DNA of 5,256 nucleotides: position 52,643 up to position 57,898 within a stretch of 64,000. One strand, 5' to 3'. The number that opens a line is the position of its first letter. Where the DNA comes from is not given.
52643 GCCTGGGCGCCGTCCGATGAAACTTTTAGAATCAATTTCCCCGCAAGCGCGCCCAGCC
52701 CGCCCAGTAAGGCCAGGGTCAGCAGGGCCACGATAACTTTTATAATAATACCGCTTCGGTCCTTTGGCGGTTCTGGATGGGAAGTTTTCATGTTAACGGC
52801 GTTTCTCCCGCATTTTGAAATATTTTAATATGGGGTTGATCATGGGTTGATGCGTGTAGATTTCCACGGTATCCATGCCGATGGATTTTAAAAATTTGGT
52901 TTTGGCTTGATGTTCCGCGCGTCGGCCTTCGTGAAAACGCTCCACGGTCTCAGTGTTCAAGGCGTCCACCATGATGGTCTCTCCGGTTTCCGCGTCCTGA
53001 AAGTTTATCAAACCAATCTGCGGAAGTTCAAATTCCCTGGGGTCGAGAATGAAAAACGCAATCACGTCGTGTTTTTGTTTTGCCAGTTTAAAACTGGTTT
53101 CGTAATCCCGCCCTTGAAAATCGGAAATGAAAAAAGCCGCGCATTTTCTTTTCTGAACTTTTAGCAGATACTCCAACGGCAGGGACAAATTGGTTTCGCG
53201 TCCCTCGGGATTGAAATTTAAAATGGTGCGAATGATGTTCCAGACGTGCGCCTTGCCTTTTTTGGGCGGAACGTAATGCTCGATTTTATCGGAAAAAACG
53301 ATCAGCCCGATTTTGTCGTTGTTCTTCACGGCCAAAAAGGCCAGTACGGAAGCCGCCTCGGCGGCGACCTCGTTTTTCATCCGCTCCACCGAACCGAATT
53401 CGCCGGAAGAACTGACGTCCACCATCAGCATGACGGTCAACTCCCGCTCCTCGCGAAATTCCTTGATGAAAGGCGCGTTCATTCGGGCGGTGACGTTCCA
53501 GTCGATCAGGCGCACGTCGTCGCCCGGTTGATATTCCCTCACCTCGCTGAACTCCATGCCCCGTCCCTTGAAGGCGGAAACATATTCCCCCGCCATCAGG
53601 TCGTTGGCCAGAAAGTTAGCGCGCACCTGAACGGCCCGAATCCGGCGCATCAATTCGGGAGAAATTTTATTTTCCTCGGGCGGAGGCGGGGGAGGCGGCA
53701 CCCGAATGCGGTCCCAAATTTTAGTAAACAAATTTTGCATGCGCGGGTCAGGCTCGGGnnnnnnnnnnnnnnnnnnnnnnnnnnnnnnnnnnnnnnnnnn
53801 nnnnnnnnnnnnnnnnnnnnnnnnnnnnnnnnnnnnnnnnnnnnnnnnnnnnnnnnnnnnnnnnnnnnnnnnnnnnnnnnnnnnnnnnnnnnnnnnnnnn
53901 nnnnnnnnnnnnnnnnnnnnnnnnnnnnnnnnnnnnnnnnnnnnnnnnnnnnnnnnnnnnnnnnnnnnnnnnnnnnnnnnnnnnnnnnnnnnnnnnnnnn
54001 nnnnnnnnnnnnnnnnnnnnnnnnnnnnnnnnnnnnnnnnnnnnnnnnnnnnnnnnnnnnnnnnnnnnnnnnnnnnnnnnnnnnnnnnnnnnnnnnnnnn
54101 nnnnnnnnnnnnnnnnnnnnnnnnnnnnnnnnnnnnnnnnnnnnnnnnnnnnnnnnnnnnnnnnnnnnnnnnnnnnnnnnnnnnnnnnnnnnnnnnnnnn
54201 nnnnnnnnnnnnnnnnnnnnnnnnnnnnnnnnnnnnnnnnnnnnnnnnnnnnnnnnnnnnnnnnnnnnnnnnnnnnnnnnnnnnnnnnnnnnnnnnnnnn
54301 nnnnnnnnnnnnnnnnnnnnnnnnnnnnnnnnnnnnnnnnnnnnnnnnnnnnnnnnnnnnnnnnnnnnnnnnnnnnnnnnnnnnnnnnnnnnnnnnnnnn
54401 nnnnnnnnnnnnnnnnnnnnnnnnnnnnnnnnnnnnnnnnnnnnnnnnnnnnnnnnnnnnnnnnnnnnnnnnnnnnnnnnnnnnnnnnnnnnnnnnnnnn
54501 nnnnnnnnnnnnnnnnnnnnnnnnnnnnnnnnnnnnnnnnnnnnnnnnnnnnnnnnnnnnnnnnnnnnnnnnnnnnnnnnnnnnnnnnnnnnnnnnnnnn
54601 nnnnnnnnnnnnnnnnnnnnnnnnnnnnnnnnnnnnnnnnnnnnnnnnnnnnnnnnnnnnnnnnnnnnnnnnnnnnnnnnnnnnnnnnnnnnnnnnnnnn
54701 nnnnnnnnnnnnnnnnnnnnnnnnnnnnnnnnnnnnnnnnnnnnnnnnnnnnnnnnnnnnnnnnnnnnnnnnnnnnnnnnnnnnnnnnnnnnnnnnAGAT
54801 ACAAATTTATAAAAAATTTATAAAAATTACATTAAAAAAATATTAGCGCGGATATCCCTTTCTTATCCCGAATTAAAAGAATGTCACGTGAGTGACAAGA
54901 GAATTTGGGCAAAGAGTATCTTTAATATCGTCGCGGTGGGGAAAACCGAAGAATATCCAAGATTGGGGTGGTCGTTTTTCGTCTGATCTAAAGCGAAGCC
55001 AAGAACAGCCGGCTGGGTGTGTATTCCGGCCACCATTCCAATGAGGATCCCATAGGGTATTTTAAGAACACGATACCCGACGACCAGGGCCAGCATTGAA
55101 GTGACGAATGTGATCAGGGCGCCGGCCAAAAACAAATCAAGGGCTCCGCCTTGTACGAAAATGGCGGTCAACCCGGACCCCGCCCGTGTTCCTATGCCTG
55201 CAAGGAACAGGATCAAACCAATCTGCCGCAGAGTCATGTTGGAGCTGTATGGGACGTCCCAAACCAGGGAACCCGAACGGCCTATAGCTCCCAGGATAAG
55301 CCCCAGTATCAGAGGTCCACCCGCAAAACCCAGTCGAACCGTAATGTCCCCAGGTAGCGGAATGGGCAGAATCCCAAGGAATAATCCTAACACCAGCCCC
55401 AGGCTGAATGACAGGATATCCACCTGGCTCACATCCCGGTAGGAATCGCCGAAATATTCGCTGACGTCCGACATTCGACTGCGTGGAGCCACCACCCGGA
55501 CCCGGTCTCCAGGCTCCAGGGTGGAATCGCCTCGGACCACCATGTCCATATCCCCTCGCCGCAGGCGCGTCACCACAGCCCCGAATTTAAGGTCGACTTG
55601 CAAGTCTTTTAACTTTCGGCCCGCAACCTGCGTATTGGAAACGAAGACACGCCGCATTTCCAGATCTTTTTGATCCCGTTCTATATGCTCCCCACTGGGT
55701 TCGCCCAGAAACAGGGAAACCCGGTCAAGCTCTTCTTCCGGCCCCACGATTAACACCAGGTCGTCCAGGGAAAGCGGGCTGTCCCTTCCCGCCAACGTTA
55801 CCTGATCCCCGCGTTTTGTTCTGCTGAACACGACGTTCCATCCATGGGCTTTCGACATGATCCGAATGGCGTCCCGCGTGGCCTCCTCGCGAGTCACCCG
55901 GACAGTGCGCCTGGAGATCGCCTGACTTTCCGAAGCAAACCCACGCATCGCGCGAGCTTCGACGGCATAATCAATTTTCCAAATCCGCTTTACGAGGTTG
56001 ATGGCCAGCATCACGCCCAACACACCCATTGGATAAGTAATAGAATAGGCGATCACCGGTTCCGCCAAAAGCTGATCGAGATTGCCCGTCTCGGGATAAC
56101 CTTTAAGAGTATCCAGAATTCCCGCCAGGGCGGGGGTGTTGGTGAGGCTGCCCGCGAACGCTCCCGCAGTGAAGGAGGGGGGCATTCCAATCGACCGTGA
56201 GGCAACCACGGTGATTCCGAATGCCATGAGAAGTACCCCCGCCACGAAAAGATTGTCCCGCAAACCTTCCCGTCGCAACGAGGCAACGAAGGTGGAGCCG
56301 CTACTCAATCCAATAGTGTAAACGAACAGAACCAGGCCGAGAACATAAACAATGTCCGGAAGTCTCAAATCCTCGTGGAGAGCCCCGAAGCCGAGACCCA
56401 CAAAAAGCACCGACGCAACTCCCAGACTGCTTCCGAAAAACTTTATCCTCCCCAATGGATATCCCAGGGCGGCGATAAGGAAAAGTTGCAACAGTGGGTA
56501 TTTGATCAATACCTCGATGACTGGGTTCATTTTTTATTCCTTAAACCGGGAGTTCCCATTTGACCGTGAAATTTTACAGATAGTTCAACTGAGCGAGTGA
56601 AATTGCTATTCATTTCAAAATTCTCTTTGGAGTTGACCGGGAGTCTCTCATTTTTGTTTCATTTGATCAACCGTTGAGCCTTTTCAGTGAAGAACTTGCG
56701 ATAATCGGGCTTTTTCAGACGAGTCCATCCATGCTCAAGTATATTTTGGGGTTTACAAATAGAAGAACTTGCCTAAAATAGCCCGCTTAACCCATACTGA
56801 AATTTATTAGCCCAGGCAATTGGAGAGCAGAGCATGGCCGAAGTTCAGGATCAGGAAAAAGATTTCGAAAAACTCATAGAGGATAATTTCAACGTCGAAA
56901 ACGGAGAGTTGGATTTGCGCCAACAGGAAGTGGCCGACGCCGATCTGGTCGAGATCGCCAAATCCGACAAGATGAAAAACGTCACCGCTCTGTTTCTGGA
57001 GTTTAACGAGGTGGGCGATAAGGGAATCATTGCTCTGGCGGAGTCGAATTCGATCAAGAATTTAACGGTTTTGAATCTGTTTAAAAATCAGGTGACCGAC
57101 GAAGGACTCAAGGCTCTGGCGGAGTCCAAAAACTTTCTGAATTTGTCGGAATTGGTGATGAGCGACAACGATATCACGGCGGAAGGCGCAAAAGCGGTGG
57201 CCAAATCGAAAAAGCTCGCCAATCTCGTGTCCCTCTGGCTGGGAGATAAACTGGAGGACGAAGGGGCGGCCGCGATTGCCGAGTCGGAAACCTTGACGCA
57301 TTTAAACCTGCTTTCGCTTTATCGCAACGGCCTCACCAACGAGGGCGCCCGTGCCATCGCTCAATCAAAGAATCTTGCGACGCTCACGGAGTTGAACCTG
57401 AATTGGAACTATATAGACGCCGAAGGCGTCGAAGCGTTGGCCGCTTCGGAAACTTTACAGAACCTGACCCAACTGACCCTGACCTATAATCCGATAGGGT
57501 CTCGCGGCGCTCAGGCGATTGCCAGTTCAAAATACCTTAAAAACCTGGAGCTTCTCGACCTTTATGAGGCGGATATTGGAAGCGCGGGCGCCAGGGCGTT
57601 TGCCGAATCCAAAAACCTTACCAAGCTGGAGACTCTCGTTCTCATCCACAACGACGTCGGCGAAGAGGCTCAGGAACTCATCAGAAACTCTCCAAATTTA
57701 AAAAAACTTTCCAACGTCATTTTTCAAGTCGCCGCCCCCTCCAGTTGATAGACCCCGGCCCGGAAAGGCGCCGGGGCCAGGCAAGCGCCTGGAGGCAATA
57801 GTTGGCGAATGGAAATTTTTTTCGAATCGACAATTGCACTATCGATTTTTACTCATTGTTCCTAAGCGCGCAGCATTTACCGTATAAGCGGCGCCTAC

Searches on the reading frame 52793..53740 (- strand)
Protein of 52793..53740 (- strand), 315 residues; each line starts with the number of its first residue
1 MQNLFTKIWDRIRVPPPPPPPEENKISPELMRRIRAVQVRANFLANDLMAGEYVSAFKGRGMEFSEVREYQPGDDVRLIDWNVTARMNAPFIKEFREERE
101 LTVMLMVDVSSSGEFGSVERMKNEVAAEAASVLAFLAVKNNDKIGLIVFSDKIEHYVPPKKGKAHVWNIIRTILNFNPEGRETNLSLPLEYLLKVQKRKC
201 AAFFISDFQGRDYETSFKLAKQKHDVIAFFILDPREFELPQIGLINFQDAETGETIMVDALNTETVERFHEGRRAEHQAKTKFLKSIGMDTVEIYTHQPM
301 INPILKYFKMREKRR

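Call 54: search_protein_families(library=pfam, proteins=[window:52793-53740:-], max_evalue=0.00001)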
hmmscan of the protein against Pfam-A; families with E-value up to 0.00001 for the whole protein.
window:52793-53740:- (315 aa): 2 families
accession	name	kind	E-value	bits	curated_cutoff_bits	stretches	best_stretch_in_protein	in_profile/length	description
PF01882.25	DUF58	-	1.6e-78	263.3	23.4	1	66-277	1-214/216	Protein of unknown function DUF58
PF13519.12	VWA_2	-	1.5e-15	58.2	27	1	103-208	1-106/107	von Willebrand factor type A domain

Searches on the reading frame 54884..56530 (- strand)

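Call 54: search_protein_families(library=pfam, proteins=[window:54884-56530:-], max_evalue=0.00001)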
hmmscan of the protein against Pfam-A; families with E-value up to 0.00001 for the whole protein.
window:54884-56530:- (548 aa): 2 families
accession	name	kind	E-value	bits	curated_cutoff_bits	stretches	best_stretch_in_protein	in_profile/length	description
PF06826.17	Asp-Al_Ex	-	1.2e-69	233.9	27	2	375-545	2-166/167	Predicted Permease Membrane Region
PF02080.26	TrkA_C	-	3e-17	62.7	27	1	294-361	4-71/71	TrkA-C domain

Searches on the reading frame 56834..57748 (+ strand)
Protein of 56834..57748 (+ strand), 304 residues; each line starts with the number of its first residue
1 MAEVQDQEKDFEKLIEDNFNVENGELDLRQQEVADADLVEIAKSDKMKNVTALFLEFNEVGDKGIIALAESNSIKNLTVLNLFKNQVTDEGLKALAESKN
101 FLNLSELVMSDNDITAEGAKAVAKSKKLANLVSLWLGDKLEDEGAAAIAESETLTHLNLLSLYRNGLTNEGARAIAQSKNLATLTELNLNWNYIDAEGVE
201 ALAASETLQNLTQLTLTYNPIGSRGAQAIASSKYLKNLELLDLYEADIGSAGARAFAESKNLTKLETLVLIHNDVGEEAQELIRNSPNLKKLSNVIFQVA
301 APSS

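Call 54: search_protein_families(library=pfam, proteins=[window:56834-57748:+], max_evalue=0.00001)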
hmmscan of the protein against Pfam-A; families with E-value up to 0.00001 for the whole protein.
window:56834-57748:+ (304 aa): 3 families
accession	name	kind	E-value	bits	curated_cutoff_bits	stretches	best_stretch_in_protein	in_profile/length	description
PF13516.12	LRR_6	-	1.1e-34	116.1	23.4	0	75-96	3-24/24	Leucine Rich repeat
PF12799.13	LRR_4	-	5.3e-11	42.8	27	0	75-115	1-40/44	Leucine Rich repeats (2 copies)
PF00560.39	LRR_1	-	1.9e-08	33.2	20.6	0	184-200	2-18/23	Leucine Rich Repeat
